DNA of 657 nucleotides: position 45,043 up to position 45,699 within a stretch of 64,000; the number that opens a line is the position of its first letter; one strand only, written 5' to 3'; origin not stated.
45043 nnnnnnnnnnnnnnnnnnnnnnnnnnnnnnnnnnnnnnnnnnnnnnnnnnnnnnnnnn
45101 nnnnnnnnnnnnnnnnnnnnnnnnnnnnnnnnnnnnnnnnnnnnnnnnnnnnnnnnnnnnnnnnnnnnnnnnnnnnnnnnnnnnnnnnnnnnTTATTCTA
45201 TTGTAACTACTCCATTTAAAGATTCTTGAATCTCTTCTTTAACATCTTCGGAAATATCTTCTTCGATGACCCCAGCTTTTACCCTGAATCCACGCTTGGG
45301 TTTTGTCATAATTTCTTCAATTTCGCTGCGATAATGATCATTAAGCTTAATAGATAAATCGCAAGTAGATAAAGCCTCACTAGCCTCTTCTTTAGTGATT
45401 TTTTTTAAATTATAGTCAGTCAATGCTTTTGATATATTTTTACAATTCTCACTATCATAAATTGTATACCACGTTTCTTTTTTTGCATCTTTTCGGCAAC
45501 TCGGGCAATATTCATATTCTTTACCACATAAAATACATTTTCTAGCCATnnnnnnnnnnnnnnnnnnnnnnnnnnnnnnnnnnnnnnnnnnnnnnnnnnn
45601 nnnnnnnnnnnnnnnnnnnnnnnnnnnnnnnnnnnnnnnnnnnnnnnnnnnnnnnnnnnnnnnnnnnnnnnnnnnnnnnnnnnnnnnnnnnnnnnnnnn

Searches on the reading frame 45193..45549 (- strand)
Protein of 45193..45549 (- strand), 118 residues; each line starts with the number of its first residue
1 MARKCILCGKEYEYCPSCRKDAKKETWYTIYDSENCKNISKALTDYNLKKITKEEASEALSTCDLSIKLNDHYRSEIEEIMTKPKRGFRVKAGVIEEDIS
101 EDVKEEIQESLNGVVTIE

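Call 13: search_protein_families(library=phrogs, proteins=[window:45193-45549:-], max_evalue=0.001)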
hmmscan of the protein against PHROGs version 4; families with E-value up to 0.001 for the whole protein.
window:45193-45549:- (118 aa): 0 families

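Call 22: search_protein_families(library=pfam, proteins=[window:45193-45549:-], max_evalue=0.01)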
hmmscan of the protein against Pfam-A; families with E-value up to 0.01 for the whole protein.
window:45193-45549:- (118 aa): 0 families

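Call 55: find_encoding_contigs(protein=window:45193-45549:-, flank=4000, max_places=8)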
Protein window:45193-45549:- (118 aa): 14 contigs read that carry it; 6 places shown.
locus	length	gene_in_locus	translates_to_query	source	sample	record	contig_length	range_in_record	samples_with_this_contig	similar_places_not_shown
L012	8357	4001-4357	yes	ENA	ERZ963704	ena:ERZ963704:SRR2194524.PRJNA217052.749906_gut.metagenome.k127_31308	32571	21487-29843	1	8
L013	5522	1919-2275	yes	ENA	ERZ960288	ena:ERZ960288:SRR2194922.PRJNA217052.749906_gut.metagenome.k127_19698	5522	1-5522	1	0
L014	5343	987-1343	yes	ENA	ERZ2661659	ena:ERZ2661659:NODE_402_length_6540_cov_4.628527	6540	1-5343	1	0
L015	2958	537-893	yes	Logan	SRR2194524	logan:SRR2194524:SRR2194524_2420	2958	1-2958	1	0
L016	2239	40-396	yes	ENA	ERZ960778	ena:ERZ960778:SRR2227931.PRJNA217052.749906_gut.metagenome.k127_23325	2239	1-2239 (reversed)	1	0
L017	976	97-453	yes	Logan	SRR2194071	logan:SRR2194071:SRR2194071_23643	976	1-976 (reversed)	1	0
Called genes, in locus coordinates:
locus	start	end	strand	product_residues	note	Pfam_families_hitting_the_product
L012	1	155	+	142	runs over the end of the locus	-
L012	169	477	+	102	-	-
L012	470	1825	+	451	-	-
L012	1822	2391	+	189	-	PF27256:YomW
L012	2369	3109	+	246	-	PF27211:YomV_2nd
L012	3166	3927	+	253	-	PF27173:YomU_Tube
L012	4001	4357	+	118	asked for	-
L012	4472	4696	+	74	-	-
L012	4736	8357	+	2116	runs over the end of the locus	?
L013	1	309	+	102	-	?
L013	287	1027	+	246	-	PF27211:YomV_2nd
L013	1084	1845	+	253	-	PF27173:YomU_Tube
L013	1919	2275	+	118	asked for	-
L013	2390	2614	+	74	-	-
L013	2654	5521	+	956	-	?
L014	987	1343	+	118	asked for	-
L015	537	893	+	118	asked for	-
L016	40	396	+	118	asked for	-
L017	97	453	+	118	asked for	-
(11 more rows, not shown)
